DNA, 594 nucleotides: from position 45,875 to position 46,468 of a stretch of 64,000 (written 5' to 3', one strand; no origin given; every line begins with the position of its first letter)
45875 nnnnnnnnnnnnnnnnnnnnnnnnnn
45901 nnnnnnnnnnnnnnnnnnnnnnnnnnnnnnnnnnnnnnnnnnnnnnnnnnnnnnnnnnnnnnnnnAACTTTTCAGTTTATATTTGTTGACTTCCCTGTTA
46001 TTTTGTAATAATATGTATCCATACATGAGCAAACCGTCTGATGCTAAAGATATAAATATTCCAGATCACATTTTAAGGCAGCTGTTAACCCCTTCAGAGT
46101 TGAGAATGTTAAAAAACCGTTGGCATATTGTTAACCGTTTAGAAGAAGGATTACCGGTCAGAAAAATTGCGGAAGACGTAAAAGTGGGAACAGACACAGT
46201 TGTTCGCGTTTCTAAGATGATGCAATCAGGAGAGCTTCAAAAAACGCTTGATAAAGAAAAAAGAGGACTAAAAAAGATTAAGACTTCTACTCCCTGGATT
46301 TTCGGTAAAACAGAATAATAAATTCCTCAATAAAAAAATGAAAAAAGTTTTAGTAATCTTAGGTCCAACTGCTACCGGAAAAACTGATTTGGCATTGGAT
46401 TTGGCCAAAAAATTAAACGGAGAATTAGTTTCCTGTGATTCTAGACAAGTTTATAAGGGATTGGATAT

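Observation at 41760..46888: Perfect 14-bp palindrome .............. upstream of recA and over the -10/+1 of a TrpR/YerC-like regulator gene, with a third near-copy inside miaA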

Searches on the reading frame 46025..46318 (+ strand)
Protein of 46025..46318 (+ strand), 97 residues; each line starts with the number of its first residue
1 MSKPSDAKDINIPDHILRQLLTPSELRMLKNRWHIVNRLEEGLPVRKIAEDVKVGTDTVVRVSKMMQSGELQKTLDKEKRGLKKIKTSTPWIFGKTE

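Call 9: search_protein_families(library=pfam, proteins=[window:46025-46318:+])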
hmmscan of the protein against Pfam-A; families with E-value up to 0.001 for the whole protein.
window:46025-46318:+ (97 aa): 3 families
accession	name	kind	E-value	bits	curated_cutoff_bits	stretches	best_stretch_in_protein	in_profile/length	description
PF01371.25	Trp_repressor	-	8.3e-12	45.5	27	1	9-70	15-77/88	Trp repressor protein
PF13384.12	HTH_23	-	1.9e-05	24.8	24.6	1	30-69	5-45/50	Homeodomain-like domain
PF13551.12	HTH_29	-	3.4e-05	24.3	28.1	1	32-88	1-59/64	Winged helix-turn helix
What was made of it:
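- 46025..46318 (+): TrpR-superfamily regulator gene (97 aa, start MSKP), the candidate binder. Pfam PF01371, 45.5 bits against a cut-off of 27 (call 9).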

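Call 12: find_related_loci(query=window:46025-46318:+, collection=genome_contigs, flank=10000)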
Query window:46025-46318:+ (97 aa) in genome_contigs; peptide patterns used: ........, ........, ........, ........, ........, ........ (x = any residue, [..] = any of these).
110 stretches matched a pattern; 7 encode a relative of the query (tblastn E <= 1e-3); 7 distinct loci.
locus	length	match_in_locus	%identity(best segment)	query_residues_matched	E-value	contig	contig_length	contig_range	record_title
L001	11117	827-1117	87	1-97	4e-55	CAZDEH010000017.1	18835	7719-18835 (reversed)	MAG TPA_asm: uncultured Gammaproteobacteria bacterium isolate SRP050083_co3_643 genome assembly, contig: NODE_2177_lengt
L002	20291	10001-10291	88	1-97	2e-54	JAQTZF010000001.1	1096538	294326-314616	MAG: Candidatus Daviesbacteria bacterium isolate STC_54 NODE_2_length_1096538_cov_10.617223_Sandtown_C, whole genome sho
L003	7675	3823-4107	57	1-96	2e-35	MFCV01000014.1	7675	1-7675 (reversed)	MAG: Candidatus Daviesbacteria bacterium RIFCSPHIGHO2_02_FULL_36_13 rifcsphigho2_02_scaffold_22573, whole genome shotgun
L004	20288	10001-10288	61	1-97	2e-34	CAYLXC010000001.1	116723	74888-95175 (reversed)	MAG TPA_asm: uncultured Gammaproteobacteria bacterium isolate SRP178908_co2_35 genome assembly, contig: NODE_14_length_1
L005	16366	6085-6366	59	1-96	1e-31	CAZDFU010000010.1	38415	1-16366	MAG TPA_asm: uncultured Gammaproteobacteria bacterium isolate binchicken_co251_985 genome assembly, contig: NODE_1465_le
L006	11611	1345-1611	56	1-95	6e-30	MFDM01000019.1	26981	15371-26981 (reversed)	MAG: Candidatus Daviesbacteria bacterium RIFCSPLOWO2_01_FULL_39_12 rifcsplowo2_01_scaffold_2719, whole genome shotgun se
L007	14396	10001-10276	57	1-97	8e-27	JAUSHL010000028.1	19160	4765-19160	MAG: Candidatus Daviesbacteria bacterium isolate E14_metabat.bin.192 E14_k141_1484947, whole genome shotgun sequence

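Call 13: find_homologous_proteins(query=window:46025-46318:+)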
Query window:46025-46318:+ (97 aa): 459 proteins with E <= 0.001 among 460 candidates; the best 120 are listed.
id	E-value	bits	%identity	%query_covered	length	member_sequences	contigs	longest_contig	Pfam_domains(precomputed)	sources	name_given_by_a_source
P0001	3.0e-56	205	100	100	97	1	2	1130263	PF01371.26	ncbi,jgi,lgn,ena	ncbi:MAG: Trp family transcriptional regulator [Microgenomates group bacterium]|jgi:uncharacterized 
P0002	3.5e-56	205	100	100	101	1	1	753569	PF01371.26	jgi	-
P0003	2.8e-50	186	89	100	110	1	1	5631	PF01371.26,PF13384.13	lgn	-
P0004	6.0e-49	182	90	100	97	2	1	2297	PF01371.26,PF13551.13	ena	-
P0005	6.4e-49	182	88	100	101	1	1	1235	PF01371.26,PF13551.13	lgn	-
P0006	1.9e-48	180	89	100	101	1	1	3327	PF01371.26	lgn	-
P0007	3.8e-48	179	88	100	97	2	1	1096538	PF01371.26,PF13551.13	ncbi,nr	ncbi:MAG: Trp family transcriptional regulator [Candidatus Daviesbacteria bacterium]|nr:Trp family t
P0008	5.9e-48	178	87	100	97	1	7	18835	PF01371.26,PF13384.13,PF13551.13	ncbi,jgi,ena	-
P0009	6.1e-48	178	88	100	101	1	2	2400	PF01371.26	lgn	-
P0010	4.5e-47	176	87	100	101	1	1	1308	PF01371.26,PF13384.13,PF13551.13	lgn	-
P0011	1.1e-46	174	88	100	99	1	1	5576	PF01371.26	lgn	-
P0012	3.9e-45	169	82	100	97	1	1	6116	PF01371.26,PF13384.13,PF13551.13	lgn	-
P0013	1.2e-44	168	84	100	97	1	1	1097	PF01371.26,PF13551.13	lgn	-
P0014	7.7e-44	165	84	100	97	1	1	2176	PF01371.26,PF13384.13,PF13551.13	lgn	-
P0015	1.4e-43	164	84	100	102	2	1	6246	PF01371.26,PF13384.13,PF13551.13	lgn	-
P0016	2.2e-43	164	81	100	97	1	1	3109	PF01371.26,PF13384.13,PF13551.13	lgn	-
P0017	5.0e-43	163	79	100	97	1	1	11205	PF01371.26,PF13384.13,PF13551.13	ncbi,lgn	-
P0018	9.8e-43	162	84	100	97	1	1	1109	PF01371.26,PF13384.13,PF13551.13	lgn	-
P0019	2.3e-42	161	79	100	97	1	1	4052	PF01371.26,PF13551.13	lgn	-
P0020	4.6e-42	160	79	100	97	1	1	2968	PF01371.26,PF13551.13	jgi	jgi:uncharacterized protein YerC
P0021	1.1e-41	158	80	100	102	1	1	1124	PF01371.26,PF13551.13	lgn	-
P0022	1.2e-41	158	80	100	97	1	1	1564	PF01371.26,PF13384.13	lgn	-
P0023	3.4e-41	157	80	100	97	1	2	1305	PF01371.26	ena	-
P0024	6.2e-41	156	75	100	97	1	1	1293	PF01371.26,PF13384.13,PF13551.13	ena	-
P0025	3.4e-38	147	74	100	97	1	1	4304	PF01371.26,PF13384.13,PF13551.13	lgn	-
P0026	4.8e-36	140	71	100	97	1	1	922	PF01371.26,PF13384.13,PF13551.13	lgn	-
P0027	2.0e-35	138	68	99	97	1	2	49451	PF01371.26,PF13384.13,PF13551.13,PF02796.22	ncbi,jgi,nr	ncbi:MAG: hypothetical protein C4584_01330 [Armatimonadetes bacterium]|nr:MAG: hypothetical protein 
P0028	4.6e-35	137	68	100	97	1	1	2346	PF01371.26,PF13384.13,PF13551.13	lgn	-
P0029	1.4e-34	136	67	100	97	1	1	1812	PF01371.26,PF13384.13,PF13551.13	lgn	-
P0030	3.7e-34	134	65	100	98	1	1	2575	PF01371.26,PF13384.13,PF13551.13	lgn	-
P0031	4.8e-34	134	64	100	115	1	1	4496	PF01371.26,PF13384.13,PF13551.13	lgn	-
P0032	1.7e-33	132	66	100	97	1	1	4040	PF01371.26,PF13384.13,PF13551.13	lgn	-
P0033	2.8e-33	131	66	100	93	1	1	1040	PF01371.26,PF13384.13,PF13551.13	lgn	-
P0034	5.2e-33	131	64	100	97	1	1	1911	PF01371.26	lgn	-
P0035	5.7e-33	131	63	100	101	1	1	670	PF01371.26,PF13551.13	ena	-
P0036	6.0e-33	130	68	100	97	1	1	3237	PF01371.26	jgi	jgi:uncharacterized protein YerC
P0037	7.0e-33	130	64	100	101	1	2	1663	PF01371.26,PF13384.13,PF13551.13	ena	-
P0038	8.0e-33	130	62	100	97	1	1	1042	PF01371.26,PF13384.13,PF13551.13,PF13542.13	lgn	-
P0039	1.0e-32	130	67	100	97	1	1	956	PF01371.26,PF13384.13,PF13551.13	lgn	-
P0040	1.2e-32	130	69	100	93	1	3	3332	PF01371.26,PF13384.13,PF13551.13,PF02796.22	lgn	-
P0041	1.4e-32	129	65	100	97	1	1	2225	PF01371.26,PF13551.13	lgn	-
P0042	1.4e-32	129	64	100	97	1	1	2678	PF01371.26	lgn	-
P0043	1.6e-32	129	68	100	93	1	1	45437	PF01371.26,PF13384.13,PF13551.13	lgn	-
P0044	1.6e-32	129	68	100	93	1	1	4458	PF01371.26,PF13384.13,PF13551.13,PF02796.22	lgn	-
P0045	4.0e-32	128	64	100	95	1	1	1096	PF01371.26,PF13384.13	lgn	-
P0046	6.0e-32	127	67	100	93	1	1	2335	PF01371.26,PF13384.13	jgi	jgi:uncharacterized protein YerC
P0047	6.6e-32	127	61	100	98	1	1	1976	PF01371.26,PF13384.13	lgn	-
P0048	6.7e-32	127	61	100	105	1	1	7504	PF01371.26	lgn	-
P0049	9.2e-32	127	67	99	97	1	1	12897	PF01371.26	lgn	-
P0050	9.6e-32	127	65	100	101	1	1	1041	PF01371.26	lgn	-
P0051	1.0e-31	127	60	99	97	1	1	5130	PF01371.26,PF13384.13,PF13551.13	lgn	-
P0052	1.0e-31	127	67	100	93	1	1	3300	PF01371.26,PF13384.13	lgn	-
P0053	1.1e-31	126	66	100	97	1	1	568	PF01371.26,PF13384.13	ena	-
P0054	1.3e-31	126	63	99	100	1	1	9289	PF01371.26,PF13384.13,PF13551.13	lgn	-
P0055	1.7e-31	126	63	100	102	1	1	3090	PF01371.26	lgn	-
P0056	2.5e-31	125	64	99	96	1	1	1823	PF01371.26,PF13384.13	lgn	-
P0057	3.0e-31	125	61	100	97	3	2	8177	PF01371.26,PF13384.13,PF13551.13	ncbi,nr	ncbi:helix-turn-helix domain-containing protein [Candidatus Daviesbacteria bacterium]|nr:helix-turn-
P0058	3.4e-31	125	65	99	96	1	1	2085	PF01371.26,PF13551.13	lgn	-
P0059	3.7e-31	125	63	99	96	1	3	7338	PF01371.26,PF13384.13,PF13551.13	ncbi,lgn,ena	-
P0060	3.8e-31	125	63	100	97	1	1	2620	PF01371.26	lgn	-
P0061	5.8e-31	124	62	100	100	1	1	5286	PF01371.26,PF13384.13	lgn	-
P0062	6.8e-31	124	57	100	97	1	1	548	PF01371.26,PF13384.13,PF13551.13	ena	-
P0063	7.4e-31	124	59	100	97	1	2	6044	PF01371.26,PF13384.13,PF13551.13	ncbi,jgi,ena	-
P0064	7.5e-31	124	64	100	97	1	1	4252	PF01371.26,PF13384.13,PF13551.13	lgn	-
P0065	8.4e-31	124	61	99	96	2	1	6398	PF01371.26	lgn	-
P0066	9.5e-31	123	65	100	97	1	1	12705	PF01371.26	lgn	-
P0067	1.2e-30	123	64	99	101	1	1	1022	PF01371.26,PF13551.13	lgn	-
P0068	1.3e-30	123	58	100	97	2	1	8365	PF01371.26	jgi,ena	-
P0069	1.5e-30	123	61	100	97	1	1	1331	PF01371.26,PF13551.13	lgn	-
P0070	1.5e-30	123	63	100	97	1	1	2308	PF01371.26,PF13384.13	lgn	-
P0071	1.5e-30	123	59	100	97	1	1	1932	PF01371.26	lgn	-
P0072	1.6e-30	123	63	98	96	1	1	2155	PF01371.26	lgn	-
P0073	1.8e-30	122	61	99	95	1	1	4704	PF01371.26,PF13384.13,PF13551.13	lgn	-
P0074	1.9e-30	122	58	100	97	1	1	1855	PF01371.26,PF13384.13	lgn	-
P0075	2.3e-30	122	61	100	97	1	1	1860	PF01371.26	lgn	-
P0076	2.3e-30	122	60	99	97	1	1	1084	PF01371.26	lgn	-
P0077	2.4e-30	122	66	100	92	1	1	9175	PF01371.26,PF13384.13,PF13936.13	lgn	-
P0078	2.8e-30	122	66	93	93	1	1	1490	PF01371.26,PF13384.13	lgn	-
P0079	3.0e-30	122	58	99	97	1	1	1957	PF01371.26,PF13384.13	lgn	-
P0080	3.6e-30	122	60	100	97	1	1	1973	PF01371.26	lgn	-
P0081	4.1e-30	121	67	100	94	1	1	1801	PF01371.26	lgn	-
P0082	5.8e-30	121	63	100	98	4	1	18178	PF01371.26,PF13384.13,PF13551.13,PF02796.22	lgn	-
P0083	5.9e-30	121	61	100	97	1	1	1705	PF01371.26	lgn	-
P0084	6.2e-30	121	62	100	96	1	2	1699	PF01371.26,PF13384.13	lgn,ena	-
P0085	6.4e-30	121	63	100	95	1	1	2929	PF01371.26,PF13384.13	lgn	-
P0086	7.3e-30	121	60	100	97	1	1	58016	PF01371.26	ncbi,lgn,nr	ncbi:MAG: Trp family transcriptional regulator [bacterium]|nr:Trp family transcriptional regulator [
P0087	1.1e-29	120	62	100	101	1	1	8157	PF01371.26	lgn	-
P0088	1.2e-29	120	59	98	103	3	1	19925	PF01371.26,PF13551.13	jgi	-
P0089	1.2e-29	120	60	100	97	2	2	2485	PF01371.26,PF13384.13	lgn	-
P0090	1.4e-29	120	59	99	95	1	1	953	PF01371.26,PF13384.13,PF15978.12,PF02796.22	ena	-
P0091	1.5e-29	120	60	99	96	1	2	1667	PF01371.26,PF13384.13,PF13551.13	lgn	-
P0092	1.8e-29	119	64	98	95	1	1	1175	PF01371.26,PF13384.13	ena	-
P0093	1.8e-29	119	59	100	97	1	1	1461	PF01371.26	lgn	-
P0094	2.0e-29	119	59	100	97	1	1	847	PF01371.26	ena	-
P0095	2.1e-29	119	66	100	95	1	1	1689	PF01371.26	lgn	-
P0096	2.2e-29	119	57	99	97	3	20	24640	PF01371.26,PF13551.13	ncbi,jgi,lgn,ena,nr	ncbi:hypothetical protein A3A45_03800 [Candidatus Daviesbacteria bacterium RIFCSPLOWO2_01_FULL_36_8]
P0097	2.2e-29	119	61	100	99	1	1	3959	PF01371.26,PF13384.13,PF13551.13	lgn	-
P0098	2.3e-29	119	58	100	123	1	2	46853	PF01371.26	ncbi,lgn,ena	-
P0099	2.6e-29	119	60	98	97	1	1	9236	PF01371.26,PF13551.13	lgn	-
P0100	2.8e-29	119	61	100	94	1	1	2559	PF01371.26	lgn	-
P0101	3.5e-29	118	62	100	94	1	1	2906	PF01371.26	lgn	-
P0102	3.6e-29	118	61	99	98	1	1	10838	PF01371.26,PF13384.13,PF13551.13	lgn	-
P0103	3.6e-29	118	63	99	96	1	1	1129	PF01371.26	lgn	-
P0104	4.7e-29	118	65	99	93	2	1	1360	PF01371.26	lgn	-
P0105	4.9e-29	118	58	99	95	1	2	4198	PF01371.26,PF13384.13,PF13551.13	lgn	-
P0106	5.2e-29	118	58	100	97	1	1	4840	PF01371.26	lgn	-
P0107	5.6e-29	118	56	100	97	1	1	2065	PF01371.26,PF13551.13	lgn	-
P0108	6.3e-29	118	61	99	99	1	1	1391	PF01371.26,PF13551.13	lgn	-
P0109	6.9e-29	117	68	100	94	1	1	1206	PF01371.26,PF13384.13,PF13551.13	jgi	jgi:uncharacterized protein YerC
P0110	7.0e-29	117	60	100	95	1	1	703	PF01371.26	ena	-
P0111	7.3e-29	117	60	99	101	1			PF01371.26,PF13384.13,PF13551.13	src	-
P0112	7.5e-29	117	62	100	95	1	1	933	PF01371.26,PF13384.13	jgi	jgi:Trp operon repressor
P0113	7.9e-29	117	62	98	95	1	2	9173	PF01371.26,PF13384.13,PF13551.13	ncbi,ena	-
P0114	8.1e-29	117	58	100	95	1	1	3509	PF01371.26,PF13384.13,PF13551.13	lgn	-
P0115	8.5e-29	117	60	100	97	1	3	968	PF01371.26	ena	-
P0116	8.7e-29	117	60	99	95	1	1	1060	PF01371.26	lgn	-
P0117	8.8e-29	117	56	100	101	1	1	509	PF01371.26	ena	-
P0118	1.0e-28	117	67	100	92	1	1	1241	PF01371.26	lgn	-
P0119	1.0e-28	117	58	99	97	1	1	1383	PF01371.26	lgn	-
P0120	1.1e-28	117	60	99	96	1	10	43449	PF01371.26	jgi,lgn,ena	-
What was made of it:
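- On Trp repressor superfamily (Pfam PF01371): Homologues carry a precomputed PF01371 annotation (call 13).
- Only 64 kb of a contig of about 1.13 Mb was available (call 13). Some gene callers produce 101-aa proteins (call 13).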

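Call 27: find_related_loci(query=A1, collection=metagenome_contigs, flank=8000)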
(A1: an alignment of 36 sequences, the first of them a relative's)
Query A1 (97 aa) in metagenome_contigs; peptide patterns used: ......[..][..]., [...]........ (x = any residue, [..] = any of these).
123 stretches matched a pattern; 74 encode a relative of the query (tblastn E <= 1e-3); 74 distinct loci.
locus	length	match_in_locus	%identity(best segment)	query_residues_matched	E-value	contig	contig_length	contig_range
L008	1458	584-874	90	1-97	1e-56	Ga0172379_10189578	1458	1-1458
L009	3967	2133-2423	87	1-97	2e-54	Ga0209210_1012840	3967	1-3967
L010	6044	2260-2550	59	1-97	4e-36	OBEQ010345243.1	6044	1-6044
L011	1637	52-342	58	1-97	2e-36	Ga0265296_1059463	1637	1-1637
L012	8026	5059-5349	59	1-97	1e-35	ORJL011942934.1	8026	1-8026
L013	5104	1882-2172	59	1-97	1e-35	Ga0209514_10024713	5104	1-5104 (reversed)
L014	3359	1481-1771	59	1-97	3e-35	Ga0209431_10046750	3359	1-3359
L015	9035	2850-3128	62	1-95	4e-35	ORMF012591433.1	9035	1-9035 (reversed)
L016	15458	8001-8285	60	1-96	2e-34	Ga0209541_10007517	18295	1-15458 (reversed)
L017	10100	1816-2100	57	1-96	1e-34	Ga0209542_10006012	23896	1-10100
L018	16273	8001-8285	59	1-95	1e-34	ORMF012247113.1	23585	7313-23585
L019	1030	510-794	61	1-97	3e-35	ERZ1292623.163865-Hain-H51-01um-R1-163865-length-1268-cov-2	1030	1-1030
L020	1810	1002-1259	63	1-95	4e-34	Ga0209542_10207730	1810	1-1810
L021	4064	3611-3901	58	1-97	6e-34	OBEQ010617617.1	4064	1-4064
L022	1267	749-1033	60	1-95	3e-34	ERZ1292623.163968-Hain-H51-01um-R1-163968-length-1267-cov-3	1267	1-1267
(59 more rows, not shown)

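Call 28: search_solved_structures(query=A1, max_evalue=1, show_alignments=2)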
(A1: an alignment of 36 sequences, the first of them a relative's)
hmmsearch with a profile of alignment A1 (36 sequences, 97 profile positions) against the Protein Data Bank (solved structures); distinct sequences matched with E-value up to 1: 27.
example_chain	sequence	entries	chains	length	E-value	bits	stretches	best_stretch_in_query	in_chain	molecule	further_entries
3kor_A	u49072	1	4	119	0.0021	21.4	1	16-70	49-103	Possible Trp repressor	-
3g1c_A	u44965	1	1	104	0.0044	20.3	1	15-70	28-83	The TrpR like protein from Eubacterium eligens ATCC 27750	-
2r0q_C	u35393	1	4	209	0.0053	20.1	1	33-63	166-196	Putative transposon Tn552 DNA-invertase bin3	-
3frw_A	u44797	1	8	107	0.025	17.9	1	17-70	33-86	Putative Trp repressor protein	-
1jhg_A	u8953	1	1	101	0.034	17.5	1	16-76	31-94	TRP OPERON REPRESSOR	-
6fal_A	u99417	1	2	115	0.04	17.3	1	16-76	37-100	Trp operon repressor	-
6ejz_A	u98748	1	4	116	0.041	17.2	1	16-76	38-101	Trp operon repressor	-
6st7_A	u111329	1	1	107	0.048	17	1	16-75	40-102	Trp operon repressor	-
6st6_A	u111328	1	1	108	0.048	17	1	16-75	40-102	Trp operon repressor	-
1rcs_A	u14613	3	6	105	0.053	16.9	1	16-76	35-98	TRP REPRESSOR | HOLO TRP REPRESSOR | APO TRP REPRESSOR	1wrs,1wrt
1co0_A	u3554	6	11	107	0.055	16.8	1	16-76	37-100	TRP OPERON REPRESSOR | TRP REPRESSOR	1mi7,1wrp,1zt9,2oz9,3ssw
6ejw_A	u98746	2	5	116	0.056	16.8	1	16-76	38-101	Trp operon repressor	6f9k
6f7f_B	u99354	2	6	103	0.056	16.8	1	16-75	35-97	Trp operon repressor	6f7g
1trr_A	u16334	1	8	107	0.056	16.8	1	16-76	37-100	PROTEIN (TRP REPRESSOR)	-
3wrp_A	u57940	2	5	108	0.057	16.8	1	16-76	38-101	TRP REPRESSOR | Trp operon repressor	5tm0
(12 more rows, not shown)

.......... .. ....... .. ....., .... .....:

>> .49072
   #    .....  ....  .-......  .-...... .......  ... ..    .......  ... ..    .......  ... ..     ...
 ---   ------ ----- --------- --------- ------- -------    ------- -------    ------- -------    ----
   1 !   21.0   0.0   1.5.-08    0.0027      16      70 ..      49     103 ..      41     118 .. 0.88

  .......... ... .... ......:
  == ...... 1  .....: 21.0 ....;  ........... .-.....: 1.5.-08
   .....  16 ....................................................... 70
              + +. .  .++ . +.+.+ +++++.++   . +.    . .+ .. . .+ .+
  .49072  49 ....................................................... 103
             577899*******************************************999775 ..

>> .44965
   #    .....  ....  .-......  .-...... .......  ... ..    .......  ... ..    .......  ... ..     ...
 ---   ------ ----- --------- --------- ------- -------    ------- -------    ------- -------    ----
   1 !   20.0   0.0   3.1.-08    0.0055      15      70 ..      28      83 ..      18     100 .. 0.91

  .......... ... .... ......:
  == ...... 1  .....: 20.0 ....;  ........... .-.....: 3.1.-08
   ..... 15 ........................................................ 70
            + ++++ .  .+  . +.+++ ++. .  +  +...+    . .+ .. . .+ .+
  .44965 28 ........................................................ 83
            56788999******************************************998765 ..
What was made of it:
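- Closest known: HisR. Same: The solved relatives 3KOR and 3G1C are the best sequence matches in the PDB (call 28).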

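Call 42: search_protein_families(library=ncbifam, proteins=[window:46025-46318:+], max_evalue=0.01)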
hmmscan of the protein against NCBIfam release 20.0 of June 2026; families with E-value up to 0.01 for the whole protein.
window:46025-46318:+ (97 aa): 4 families
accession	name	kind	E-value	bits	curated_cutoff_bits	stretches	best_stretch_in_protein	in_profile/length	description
TIGR01321.1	TrpR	equivalog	3.1e-06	27.5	67.25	1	12-72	24-87/94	trp operon repressor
NF033545.0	transpos_IS630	equivalog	0.00097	18.7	100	1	32-85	2-55/299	IS630 family transposase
TIGR02531.1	yecD_yerC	hypoth_equivalog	0.0011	19.3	42.2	1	19-70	27-78/88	YerC/YecD family TrpR-related protein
NF040595.1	HTH_Cbp1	equivalog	0.008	16.1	140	1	33-86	53-104/135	CRISPR DNA repeat-binding protein Cbp1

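Call 49: predict_structure(alignment_id=A1)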
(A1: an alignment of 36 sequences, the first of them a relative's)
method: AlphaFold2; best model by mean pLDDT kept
length: 97 residues; sequences in the alignment: 36
mean_pLDDT: 79.4   pTM: 0.62
mean pLDDT of the five models: 79.4, 79.0, 78.8, 78.7, 78.0
residues with pLDDT >= 90: 43; 70-90: 25; 50-70: 23; < 50: 6
segments of 3 or more residues with pLDDT < 50: 81-83, 95-97
pLDDT, mean of each block of 10 residues (from residue 1): 61 86 93 93 93 95 86 73 55 53
secondary structure, 60 per line:
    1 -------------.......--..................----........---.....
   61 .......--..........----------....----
elements in order: H14-20 H23-40 H45-52 H56-67 H70-79 H90-93
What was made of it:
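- On Trp repressor superfamily (Pfam PF01371): AlphaFold2 model: pLDDT 79, six helices (call 49).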

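Call 51: fold_search(model_id=the predicted structure, library=pdb)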
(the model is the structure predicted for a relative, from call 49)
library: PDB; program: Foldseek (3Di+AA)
matches with E <= 10: 850; with E <= 0.001: 0
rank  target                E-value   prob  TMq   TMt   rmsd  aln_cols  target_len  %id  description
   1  1tro_E                2.9e-02  1.00  0.56  0.56   2.3        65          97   29  CRYSTAL STRUCTURE OF TRP REPRESSOR OPERATOR COMPLEX AT ATOMIC RESOLUTION (released 1994-01-31)
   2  1trr_A                3.6e-02  1.00  0.56  0.52   2.5        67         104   28  TANDEM BINDING IN CRYSTALS OF A TRP REPRESSOR/OPERATOR HALF-SITE COMPLEX (released 1993-10-21)
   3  1tro_A                3.9e-02  1.00  0.56  0.53   2.3        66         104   29  CRYSTAL STRUCTURE OF TRP REPRESSOR OPERATOR COMPLEX AT ATOMIC RESOLUTION (released 1994-01-31)
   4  3wrp                  6.6e-02  1.00  0.53  0.51   2.5        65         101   29  FLEXIBILITY OF THE DNA-BINDING DOMAINS OF TRP REPRESSOR (released 1988-04-16)
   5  6fal_A                7.9e-02  1.00  0.55  0.55   2.6        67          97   28  Tryptophan Repressor TrpR from E.coli with 3-Indolepropionic acid as ligand (released 2019-01-30)
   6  1zt9_A                8.4e-02  1.00  0.56  0.54   2.8        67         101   25  E. coli trp repressor, tetragonal crystal form (released 2006-05-09)
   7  1tro_G                8.4e-02  1.00  0.56  0.54   2.8        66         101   26  CRYSTAL STRUCTURE OF TRP REPRESSOR OPERATOR COMPLEX AT ATOMIC RESOLUTION (released 1994-01-31)
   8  3g1c                  1.0e-01  1.00  0.56  0.56   3.1        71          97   22  The crystal structure of a TrpR like protein from Eubacterium eligens ATCC 27750 (released 2009-02-17)
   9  6f9k                  1.4e-01  1.00  0.55  0.51   2.5        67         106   28  Tryptophan Repressor TrpR from E.coli with 5-methyl-L-tryptophan as ligand (released 2019-01-30)
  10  6f7f_A                1.4e-01  1.00  0.54  0.52   2.5        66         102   29  Tryptophan Repressor TrpR from E.coli with 3-Indolepropionic acid (released 2019-03-27)
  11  6fal_B                1.4e-01  0.99  0.53  0.53   3.5        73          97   29  Tryptophan Repressor TrpR from E.coli with 3-Indolepropionic acid as ligand (released 2019-01-30)
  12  3kor_C                1.4e-01  0.99  0.56  0.55   3.9        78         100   18  Crystal structure of a putative Trp repressor from Staphylococcus aureus (released 2010-11-17)
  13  3frw_C                1.5e-01  1.00  0.53  0.55   2.6        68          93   20  Crystal structure of putative TrpR protein from Ruminococcus obeum (released 2009-01-20)
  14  1jhg                  2.0e-01  1.00  0.57  0.56   3.4        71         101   25  TRP REPRESSOR MUTANT V58I (released 1997-03-12)
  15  3frw_G                2.0e-01  0.99  0.55  0.58   3.6        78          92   18  Crystal structure of putative TrpR protein from Ruminococcus obeum (released 2009-01-20)
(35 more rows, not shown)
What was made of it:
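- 46025..46318 (+): The predicted fold best matches TrpR and HisR structures (calls 49, 51).
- The predicted fold's best PDB matches are TrpR-operator complexes and HisR (TM 0.56, rmsd 2.3-2.5 A over 65-67 residues; calls 49, 51).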
